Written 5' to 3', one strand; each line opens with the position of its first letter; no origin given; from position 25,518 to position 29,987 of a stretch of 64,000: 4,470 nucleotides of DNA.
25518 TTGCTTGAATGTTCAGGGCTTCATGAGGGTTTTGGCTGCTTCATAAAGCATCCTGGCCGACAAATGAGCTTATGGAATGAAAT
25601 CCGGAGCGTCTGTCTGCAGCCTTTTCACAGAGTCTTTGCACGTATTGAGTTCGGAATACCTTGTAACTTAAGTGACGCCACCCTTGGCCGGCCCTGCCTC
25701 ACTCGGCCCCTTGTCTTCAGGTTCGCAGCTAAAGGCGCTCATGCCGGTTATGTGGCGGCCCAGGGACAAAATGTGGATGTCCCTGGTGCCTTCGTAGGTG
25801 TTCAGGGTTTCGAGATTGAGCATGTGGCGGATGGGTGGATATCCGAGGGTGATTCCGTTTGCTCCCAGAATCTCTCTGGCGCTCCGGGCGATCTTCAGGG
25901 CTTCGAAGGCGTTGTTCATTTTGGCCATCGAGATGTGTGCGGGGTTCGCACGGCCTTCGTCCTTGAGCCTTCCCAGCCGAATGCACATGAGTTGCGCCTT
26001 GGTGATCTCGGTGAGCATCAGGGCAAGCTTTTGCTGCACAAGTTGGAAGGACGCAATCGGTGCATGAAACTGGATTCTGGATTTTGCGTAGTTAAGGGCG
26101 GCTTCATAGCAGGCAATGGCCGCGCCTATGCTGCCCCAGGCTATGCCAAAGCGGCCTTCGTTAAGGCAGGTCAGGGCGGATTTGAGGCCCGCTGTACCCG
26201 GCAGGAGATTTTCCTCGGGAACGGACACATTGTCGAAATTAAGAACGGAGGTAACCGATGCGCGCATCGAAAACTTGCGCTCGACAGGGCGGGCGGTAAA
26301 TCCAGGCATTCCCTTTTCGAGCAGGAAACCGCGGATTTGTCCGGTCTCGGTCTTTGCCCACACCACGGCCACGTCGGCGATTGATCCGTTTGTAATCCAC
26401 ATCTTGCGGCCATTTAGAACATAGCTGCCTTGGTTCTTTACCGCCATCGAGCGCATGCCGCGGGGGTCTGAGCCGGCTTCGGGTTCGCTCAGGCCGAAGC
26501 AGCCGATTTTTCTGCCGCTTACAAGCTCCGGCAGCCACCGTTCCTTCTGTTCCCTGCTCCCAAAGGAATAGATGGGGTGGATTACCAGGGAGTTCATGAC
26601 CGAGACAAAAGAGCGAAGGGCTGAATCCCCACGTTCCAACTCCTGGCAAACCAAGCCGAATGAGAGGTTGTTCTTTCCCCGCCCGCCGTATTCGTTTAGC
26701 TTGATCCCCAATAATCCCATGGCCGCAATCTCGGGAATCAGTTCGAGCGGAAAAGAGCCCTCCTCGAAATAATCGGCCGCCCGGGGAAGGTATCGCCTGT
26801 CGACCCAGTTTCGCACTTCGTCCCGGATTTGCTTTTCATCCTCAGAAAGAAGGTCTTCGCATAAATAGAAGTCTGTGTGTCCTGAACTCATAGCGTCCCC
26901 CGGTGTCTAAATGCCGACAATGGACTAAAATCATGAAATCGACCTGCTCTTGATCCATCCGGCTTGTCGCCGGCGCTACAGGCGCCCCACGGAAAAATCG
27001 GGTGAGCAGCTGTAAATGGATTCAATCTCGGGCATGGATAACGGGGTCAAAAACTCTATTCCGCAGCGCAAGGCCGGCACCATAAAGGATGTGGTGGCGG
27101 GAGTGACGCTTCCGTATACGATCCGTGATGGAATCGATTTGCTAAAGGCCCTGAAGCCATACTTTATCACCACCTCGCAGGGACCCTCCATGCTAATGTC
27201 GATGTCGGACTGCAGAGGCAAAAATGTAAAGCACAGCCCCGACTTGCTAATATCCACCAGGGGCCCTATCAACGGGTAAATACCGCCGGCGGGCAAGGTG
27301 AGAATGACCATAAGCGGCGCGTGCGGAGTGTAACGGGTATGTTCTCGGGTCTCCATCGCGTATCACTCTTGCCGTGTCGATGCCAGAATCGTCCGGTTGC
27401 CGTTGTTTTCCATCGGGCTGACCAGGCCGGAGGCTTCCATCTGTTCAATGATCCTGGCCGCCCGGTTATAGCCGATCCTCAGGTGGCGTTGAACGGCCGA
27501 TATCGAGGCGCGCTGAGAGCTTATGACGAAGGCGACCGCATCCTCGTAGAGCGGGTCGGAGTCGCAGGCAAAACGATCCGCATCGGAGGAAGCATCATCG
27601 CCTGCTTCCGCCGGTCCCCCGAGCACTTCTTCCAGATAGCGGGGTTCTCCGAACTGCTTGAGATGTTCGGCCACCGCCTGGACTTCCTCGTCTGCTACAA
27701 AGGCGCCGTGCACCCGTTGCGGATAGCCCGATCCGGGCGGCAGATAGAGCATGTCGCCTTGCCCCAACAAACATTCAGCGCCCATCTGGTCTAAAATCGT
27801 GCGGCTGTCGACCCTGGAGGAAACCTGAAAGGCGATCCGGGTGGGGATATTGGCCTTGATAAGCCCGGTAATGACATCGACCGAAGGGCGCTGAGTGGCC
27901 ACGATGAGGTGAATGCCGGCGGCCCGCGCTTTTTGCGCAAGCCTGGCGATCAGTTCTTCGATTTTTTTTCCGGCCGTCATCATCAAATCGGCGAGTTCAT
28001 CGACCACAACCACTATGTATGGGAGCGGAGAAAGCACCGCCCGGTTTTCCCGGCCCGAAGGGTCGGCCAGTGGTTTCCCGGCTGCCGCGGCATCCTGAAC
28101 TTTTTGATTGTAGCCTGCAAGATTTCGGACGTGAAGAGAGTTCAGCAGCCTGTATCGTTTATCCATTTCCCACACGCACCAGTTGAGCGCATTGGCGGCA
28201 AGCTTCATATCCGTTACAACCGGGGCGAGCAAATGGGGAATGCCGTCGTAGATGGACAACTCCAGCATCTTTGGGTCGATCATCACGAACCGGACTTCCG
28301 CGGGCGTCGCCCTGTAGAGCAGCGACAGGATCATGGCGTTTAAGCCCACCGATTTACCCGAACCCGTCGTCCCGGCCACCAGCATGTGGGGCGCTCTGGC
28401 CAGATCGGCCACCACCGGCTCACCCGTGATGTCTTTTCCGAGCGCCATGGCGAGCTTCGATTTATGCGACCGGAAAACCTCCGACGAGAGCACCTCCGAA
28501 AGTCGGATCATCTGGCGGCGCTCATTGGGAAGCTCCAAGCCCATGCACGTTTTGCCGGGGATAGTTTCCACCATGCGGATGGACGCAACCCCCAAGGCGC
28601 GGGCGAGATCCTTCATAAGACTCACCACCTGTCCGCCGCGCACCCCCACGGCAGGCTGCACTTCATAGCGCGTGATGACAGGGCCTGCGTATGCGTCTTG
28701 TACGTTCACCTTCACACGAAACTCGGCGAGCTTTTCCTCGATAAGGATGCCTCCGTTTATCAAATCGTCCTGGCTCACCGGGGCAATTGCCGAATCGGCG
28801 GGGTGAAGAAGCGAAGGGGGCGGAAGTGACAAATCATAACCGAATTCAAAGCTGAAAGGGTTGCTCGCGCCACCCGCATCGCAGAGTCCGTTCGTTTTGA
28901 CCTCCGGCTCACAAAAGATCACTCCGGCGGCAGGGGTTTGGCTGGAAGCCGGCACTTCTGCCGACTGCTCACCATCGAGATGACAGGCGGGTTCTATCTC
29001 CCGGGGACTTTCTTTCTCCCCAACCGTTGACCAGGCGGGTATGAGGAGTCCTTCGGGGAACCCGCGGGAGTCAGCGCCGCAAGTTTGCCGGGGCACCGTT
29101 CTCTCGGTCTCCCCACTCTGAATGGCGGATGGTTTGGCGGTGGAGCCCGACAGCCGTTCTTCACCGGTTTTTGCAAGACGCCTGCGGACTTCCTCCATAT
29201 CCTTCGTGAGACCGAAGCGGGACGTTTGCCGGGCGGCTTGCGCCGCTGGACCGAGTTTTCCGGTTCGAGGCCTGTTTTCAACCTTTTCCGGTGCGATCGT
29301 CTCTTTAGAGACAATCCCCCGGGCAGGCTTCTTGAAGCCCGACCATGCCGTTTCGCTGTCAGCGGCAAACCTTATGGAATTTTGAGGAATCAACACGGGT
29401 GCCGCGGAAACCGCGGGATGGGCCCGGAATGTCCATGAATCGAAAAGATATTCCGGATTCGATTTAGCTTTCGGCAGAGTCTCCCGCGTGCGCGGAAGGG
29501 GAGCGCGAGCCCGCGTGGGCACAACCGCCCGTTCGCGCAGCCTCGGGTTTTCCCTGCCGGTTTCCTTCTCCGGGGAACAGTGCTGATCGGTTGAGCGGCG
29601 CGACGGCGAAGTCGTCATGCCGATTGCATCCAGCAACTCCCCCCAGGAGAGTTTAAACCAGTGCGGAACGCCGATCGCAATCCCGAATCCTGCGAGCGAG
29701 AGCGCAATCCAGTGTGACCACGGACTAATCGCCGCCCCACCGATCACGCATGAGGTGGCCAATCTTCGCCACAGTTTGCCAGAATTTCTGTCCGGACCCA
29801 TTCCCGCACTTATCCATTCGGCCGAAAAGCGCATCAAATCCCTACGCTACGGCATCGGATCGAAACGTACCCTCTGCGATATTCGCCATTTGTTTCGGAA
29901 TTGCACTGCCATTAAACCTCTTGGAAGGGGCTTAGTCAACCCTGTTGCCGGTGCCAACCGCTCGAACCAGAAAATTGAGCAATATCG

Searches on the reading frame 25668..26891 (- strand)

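Call 76: search_protein_families(library=ncbifam, proteins=[window:25668-26891:-], max_evalue=0.00001)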
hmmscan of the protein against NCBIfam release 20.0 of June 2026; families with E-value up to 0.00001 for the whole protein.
window:25668-26891:- (407 aa): 19 families
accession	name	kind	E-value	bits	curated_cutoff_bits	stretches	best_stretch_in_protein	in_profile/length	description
NF042972.1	AcrlCoAredClosAcrC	equivalog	5.5e-74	249.1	640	1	15-381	5-376/378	acryloyl-CoA reductase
NF052270.1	Staph_DH_FadE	equivalog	6.1e-72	242.5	600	1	7-387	13-399/400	acyl-CoA dehydrogenase FadE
NF045552.1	GlutCoADH_Des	equivalog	9.9e-62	209.3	470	1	15-372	5-370/387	glutaryl-CoA dehydrogenase Acd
NF058590.1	AcCoDHFadEBacil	equivalog_domain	2e-61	208.2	600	1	9-316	16-326/586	acyl-CoA dehydrogenase FadE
NF043006.1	CyhCrbnylCoADH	equivalog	6.5e-52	176.8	650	1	16-382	5-376/380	cyclohexane-1-carbonyl-CoA dehydrogenase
NF042439.1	SulpropCoADesulf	equivalog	3.2e-48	164.4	600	1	25-372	3-361/379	3-sulfinopropanoyl-CoA desulfinase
NF053553.1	prodigi_MBC_PigA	equivalog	3.3e-47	161.4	500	1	15-375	5-373/381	prodigiosin MBC biosynthesis dehydrogenase PigA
NF045652.1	ProlPCPDhRedW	equivalog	5.5e-44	150.5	650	1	57-350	42-343/376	L-prolyl-[peptidyl-carrier protein] dehydrogenase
NF008997.0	PRK12341.1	equivalog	2e-36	125.9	537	1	40-381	31-376/382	acyl-CoA dehydrogenase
NF002885.1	PRK03354.1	equivalog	5.3e-35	121.2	540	1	41-381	32-373/378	crotonobetainyl-CoA dehydrogenase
TIGR03207.1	cyc_hxne_CoA_dh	equivalog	1.5e-32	112.8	575.35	1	15-336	1-327/372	cyclohexanecarboxyl-CoA dehydrogenase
NF007000.1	PRK09463.1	subfamily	1.6e-23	83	600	1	50-350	77-401/726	acyl-CoA dehydrogenase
TIGR03204.1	pimC_large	equivalog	2.7e-19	69.3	623.85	1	66-316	61-309/395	pimeloyl-CoA dehydrogenase large subunit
NF009586.0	PRK13026.1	subfamily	4.5e-18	64.9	608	1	66-157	129-221/777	acyl-CoA dehydrogenase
TIGR04022.1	sulfur_SfnB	equivalog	3.4e-14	52.5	430.9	1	30-324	17-314/391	SfnB family sulfur acquisition oxidoreductase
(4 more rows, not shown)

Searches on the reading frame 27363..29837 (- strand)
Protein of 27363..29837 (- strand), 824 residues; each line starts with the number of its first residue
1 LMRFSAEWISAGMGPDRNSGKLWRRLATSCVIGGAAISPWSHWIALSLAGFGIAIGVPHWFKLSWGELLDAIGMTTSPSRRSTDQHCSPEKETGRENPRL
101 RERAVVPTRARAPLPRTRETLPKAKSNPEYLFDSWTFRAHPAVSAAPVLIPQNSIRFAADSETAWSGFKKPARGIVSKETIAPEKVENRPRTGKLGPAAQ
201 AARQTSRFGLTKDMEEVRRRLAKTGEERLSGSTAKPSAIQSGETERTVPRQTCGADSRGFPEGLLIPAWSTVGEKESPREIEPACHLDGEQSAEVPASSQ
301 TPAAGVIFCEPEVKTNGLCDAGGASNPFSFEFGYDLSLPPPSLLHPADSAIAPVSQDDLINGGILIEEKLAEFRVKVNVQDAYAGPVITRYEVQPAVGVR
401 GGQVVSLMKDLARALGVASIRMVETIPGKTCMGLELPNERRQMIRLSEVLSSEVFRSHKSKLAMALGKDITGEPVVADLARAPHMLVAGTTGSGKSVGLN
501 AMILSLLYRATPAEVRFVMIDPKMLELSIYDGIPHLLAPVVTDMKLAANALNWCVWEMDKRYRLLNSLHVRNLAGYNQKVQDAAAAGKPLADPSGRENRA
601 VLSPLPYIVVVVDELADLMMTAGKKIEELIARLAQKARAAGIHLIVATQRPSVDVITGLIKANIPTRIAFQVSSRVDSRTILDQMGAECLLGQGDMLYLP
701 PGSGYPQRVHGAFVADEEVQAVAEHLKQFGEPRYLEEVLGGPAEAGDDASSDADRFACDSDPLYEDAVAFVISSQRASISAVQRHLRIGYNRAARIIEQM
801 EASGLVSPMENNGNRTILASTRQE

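Call 75: list_cluster_members(proteins=[P0001, window:27363-29837:-, window:43158-45296:+, window:58350-60341:+, window:14947-16218:-])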
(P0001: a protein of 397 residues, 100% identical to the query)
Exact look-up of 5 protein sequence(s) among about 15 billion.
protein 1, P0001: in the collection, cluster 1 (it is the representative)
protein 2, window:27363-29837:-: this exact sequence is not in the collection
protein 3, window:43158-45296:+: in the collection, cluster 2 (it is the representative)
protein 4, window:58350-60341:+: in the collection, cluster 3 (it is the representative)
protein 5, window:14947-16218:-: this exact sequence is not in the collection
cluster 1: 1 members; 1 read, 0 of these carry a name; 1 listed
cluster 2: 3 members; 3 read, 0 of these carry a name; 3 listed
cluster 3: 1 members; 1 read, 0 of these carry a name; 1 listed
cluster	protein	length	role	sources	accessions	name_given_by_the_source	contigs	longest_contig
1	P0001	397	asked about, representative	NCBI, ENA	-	-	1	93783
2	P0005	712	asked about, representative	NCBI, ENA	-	-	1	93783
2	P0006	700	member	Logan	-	-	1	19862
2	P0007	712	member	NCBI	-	-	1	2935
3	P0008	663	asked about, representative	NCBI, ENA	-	-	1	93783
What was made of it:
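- Tried and rejected: Cluster look-ups carried no names (call 75).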

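Call 76: search_protein_families(library=ncbifam, proteins=[window:27363-29837:-], max_evalue=0.00001)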
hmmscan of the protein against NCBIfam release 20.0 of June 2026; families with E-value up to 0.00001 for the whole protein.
window:27363-29837:- (824 aa): 6 families
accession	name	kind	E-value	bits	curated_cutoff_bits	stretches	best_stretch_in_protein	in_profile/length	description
NF007615.0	PRK10263.1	equivalog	7.3e-198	660.1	1566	1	338-820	866-1351/1355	DNA translocase FtsK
TIGR03928.1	T7_EssCb_Firm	equivalog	4.3e-33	114.1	778.4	1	480-687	467-658/1296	type VII secretion protein EssC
TIGR03924.1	T7SS_EccC_a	equivalog_domain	1.6e-27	96.6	509.15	1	458-716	420-671/673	type VII secretion protein EccCa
TIGR03925.1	T7SS_EccC_b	equivalog_domain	1.1e-22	80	346.55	2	474-679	67-256/564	type VII secretion protein EccCb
NF041214.1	plasmid_TraB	equivalog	5e-16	58.3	800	1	482-683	248-420/639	plasmid transfer protein TraB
TIGR03743.1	SXT_TraD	subfamily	4.8e-06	25.3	366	0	472-523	164-212/636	conjugative transfer system coupling protein TraD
